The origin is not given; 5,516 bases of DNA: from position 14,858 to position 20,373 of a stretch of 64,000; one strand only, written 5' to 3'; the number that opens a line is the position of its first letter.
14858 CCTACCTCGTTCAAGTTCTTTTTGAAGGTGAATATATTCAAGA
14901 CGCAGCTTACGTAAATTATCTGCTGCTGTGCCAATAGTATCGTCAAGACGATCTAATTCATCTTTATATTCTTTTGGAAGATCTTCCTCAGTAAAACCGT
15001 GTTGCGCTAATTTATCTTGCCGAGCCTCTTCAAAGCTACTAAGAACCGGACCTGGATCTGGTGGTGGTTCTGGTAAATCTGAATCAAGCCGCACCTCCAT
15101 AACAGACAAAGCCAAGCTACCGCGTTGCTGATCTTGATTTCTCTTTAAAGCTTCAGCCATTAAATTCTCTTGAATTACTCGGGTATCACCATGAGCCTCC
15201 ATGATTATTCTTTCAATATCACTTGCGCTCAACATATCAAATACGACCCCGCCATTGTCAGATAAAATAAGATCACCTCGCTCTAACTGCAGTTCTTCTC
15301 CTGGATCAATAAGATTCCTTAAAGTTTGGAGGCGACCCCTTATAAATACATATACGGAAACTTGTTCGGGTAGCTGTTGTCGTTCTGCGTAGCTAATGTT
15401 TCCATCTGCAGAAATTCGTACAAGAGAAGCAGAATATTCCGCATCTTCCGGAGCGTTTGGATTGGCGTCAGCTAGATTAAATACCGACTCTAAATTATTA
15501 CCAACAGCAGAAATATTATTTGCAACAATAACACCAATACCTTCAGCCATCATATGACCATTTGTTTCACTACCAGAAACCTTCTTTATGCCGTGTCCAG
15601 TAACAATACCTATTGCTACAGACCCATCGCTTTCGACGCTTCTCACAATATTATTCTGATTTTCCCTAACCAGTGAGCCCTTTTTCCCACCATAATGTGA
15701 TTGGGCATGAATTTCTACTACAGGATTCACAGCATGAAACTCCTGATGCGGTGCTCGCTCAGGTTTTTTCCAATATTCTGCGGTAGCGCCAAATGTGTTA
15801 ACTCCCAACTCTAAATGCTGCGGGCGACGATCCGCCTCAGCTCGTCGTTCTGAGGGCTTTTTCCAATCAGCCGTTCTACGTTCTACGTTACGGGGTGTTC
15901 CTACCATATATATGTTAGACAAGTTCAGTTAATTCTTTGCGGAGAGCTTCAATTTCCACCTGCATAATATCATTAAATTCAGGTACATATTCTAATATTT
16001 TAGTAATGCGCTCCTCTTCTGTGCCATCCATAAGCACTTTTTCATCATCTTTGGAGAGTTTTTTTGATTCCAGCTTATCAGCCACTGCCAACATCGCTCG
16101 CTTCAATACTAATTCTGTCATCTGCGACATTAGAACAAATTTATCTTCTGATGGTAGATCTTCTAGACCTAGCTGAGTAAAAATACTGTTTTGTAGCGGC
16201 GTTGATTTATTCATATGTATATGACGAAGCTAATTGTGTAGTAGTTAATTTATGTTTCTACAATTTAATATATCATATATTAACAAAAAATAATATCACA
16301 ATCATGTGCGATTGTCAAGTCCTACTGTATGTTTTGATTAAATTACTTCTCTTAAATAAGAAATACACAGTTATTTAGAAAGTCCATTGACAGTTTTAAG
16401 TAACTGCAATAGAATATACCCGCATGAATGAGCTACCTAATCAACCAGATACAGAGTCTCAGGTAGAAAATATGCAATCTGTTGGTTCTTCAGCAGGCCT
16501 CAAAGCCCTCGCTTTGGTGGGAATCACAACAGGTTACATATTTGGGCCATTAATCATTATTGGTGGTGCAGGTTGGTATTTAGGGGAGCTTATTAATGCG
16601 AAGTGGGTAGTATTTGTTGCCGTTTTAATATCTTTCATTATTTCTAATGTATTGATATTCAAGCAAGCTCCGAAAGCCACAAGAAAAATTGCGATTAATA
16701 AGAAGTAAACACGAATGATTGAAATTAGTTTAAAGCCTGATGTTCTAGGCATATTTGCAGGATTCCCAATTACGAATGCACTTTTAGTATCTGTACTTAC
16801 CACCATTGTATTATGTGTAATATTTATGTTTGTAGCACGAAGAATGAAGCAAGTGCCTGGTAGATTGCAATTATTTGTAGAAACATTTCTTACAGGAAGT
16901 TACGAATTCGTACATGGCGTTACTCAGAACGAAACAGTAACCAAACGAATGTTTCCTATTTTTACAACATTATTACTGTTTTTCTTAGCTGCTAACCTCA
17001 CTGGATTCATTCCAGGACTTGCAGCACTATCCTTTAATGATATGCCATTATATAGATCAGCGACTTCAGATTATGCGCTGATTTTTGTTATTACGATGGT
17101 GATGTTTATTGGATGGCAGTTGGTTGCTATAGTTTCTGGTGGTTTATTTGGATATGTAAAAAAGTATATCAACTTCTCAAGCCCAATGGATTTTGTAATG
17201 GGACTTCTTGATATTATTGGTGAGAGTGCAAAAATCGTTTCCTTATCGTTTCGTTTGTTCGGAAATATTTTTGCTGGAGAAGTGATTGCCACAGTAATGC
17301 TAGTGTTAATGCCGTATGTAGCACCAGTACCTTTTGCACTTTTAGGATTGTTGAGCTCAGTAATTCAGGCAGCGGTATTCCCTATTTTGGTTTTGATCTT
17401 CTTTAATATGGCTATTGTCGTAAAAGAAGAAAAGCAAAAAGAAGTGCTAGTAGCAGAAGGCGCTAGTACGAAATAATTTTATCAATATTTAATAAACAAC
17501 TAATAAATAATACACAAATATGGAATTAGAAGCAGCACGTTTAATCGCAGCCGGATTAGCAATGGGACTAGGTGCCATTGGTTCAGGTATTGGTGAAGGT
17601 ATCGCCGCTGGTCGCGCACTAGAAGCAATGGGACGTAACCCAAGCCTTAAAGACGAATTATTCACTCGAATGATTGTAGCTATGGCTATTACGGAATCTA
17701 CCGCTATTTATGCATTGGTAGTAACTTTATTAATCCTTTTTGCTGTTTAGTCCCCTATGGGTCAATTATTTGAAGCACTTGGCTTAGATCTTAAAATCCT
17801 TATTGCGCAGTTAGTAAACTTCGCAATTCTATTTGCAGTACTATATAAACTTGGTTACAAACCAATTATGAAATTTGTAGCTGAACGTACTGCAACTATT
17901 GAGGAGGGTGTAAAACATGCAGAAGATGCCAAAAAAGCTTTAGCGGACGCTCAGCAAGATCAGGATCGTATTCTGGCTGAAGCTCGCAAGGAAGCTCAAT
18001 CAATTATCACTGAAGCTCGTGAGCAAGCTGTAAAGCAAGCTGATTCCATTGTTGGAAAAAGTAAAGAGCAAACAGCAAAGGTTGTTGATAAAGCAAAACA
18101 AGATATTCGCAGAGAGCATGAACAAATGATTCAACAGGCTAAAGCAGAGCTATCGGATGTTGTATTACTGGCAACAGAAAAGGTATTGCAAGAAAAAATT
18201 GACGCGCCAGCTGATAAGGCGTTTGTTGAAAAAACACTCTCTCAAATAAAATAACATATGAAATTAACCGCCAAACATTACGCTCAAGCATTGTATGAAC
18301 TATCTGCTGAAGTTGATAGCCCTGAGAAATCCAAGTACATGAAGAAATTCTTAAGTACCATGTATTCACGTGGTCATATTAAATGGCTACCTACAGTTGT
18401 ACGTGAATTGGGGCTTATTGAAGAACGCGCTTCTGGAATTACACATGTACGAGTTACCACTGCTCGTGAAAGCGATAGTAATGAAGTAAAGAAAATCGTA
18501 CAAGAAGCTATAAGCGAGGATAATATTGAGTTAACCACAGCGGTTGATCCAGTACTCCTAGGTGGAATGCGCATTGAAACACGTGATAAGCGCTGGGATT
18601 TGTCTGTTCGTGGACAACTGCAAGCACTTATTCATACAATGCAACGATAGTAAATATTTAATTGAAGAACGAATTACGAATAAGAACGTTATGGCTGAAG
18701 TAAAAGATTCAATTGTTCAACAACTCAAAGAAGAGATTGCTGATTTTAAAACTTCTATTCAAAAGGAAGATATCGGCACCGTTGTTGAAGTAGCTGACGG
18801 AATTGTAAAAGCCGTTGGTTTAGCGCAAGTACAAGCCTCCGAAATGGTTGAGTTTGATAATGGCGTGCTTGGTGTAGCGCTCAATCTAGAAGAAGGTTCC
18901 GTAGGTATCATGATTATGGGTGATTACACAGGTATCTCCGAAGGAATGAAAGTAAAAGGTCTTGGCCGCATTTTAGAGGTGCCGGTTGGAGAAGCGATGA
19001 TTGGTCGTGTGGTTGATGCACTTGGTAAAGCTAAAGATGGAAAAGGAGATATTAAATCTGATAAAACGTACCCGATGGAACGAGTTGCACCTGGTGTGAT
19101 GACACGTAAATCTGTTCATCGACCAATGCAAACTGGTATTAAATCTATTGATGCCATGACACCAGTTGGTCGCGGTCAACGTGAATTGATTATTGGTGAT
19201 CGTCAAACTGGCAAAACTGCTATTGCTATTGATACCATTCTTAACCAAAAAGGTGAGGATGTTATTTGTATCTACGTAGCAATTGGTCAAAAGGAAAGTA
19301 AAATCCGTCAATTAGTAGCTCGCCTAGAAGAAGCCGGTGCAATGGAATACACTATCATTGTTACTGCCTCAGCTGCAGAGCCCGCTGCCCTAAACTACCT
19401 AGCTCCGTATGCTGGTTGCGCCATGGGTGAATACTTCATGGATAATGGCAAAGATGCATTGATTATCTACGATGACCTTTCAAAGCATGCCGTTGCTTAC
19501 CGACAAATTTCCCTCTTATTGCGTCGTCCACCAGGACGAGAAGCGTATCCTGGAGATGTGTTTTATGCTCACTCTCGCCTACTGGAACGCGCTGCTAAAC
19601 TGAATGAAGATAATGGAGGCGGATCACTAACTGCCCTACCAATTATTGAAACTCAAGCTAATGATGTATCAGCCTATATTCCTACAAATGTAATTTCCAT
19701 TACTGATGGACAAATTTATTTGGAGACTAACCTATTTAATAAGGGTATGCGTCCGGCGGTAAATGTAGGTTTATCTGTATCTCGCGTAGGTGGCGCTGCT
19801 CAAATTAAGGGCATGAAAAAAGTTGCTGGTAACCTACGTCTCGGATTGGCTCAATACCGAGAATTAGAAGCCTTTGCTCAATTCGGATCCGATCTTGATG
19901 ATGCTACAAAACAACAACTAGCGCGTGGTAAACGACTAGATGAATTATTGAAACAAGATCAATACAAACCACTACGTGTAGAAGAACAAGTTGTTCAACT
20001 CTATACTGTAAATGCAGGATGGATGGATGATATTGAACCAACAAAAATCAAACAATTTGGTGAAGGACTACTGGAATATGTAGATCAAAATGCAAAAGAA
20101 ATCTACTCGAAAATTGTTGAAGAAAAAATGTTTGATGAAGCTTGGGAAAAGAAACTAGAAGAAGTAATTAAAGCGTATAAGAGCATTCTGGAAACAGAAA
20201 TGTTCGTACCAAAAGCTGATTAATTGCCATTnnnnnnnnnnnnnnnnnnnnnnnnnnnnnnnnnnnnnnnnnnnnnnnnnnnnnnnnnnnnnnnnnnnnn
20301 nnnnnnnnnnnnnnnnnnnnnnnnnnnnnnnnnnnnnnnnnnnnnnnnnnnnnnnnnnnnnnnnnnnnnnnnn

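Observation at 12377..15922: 1181-aa GC-rich multidomain protein with a PP2C-like N-domain, Gly/Ala hydrophobic block and Pro/Thr linker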

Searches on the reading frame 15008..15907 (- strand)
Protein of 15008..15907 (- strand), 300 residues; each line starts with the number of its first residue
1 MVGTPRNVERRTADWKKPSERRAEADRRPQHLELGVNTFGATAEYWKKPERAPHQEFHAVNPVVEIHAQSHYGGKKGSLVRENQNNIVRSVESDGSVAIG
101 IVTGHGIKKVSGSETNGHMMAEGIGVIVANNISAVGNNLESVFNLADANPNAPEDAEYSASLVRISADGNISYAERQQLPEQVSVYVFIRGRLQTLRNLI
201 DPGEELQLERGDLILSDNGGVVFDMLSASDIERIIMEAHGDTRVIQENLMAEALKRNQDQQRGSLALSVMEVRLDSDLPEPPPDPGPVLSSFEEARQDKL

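Call 34: search_protein_families(library=pfam, proteins=[window:15008-15907:-], max_evalue=10)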
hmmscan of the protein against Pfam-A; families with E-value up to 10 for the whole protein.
window:15008-15907:- (300 aa): 0 families

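Call 51: find_homologous_proteins(query=A5, max_evalue=10)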
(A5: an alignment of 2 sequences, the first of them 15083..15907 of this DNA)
Query A5 (2 sequences): 8000 candidates shared short words with the query, none scored E <= 10.

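Call 52: search_solved_structures(query=A5, max_evalue=10, show_alignments=3)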
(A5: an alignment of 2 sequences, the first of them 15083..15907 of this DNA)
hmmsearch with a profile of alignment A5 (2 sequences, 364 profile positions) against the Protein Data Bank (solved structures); distinct sequences matched with E-value up to 10: 0.

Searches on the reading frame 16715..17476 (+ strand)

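Call 5: search_protein_families(library=pfam, proteins=[window:16715-17476:+], max_evalue=0.1)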
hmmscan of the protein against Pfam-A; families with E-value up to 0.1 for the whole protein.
window:16715-17476:+ (253 aa): 1 family
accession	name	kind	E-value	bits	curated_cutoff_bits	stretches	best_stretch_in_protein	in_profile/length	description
PF00119.25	ATP-synt_A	-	4.7e-33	115.3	33.9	1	24-230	2-216/217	ATP synthase A chain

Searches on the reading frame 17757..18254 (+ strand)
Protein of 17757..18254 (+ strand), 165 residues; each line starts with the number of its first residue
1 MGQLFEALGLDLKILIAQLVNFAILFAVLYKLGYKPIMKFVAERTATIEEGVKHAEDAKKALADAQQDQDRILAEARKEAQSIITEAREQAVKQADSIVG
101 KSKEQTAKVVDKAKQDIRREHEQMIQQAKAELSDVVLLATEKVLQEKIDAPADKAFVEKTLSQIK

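Call 5: search_protein_families(library=pfam, proteins=[window:17757-18254:+], max_evalue=0.1)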
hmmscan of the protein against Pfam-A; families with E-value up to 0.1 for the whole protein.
window:17757-18254:+ (165 aa): 6 families
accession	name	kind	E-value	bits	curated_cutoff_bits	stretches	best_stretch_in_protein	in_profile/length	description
PF00430.23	ATP-synt_B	-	2.6e-24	86.2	28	1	14-145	1-132/132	ATP synthase B/B' CF(0)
PF06188.17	HrpE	-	0.00069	20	23.5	1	62-159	26-122/191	HrpE/YscL/FliH and V-type ATPase subunit E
PF18476.7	PIN_8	-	0.0047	17.3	26.1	1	50-158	43-152/227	PIN like domain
PF05103.18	DivIVA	-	0.012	16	28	0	43-126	50-128/131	DivIVA protein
PF19055.6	ABC2_membrane_7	-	0.033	13.5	22.7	1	43-155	92-204/410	ABC-2 type transporter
PF01991.23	vATP-synt_E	-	0.098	12.5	24.2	1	72-150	2-80/199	ATP synthase (E/31 kDa) subunit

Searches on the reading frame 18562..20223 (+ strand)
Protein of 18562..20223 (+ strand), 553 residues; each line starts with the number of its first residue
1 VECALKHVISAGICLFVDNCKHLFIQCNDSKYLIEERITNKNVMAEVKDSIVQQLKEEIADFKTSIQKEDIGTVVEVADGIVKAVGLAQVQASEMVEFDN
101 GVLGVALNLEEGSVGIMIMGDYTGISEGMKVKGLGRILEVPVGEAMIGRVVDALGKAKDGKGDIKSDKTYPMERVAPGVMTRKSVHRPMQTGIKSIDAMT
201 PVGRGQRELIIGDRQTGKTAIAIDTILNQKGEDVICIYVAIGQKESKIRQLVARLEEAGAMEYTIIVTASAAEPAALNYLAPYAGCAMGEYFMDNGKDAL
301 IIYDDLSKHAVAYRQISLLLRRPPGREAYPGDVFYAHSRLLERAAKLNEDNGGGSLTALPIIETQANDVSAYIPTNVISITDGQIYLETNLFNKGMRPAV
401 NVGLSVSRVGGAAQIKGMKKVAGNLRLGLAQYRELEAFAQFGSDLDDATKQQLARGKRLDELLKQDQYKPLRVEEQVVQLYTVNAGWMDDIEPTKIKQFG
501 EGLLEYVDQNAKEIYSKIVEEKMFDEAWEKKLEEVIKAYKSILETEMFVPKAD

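Call 5: search_protein_families(library=pfam, proteins=[window:18562-20223:+], max_evalue=0.1)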
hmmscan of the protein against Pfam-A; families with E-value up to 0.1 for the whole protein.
window:18562-20223:+ (553 aa): 4 families
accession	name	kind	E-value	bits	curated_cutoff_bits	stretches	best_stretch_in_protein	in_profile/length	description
PF00006.31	ATP-synt_ab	-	9.7e-85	284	29.5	1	192-407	1-213/213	ATP synthase alpha/beta family, nucleotide-binding domain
PF00306.32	ATP-synt_ab_C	-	2.3e-47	160.9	27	1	414-538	1-125/126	ATP synthase alpha/beta chain, C terminal domain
PF02874.29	ATP-synt_ab_N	-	1.4e-17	64.4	20.9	1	70-135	4-69/69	ATP synthase alpha/beta family, beta-barrel domain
PF00764.25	Arginosuc_synth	-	0.0038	17.7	27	1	219-266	12-59/162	Arginosuccinate synthase N-terminal HUP domain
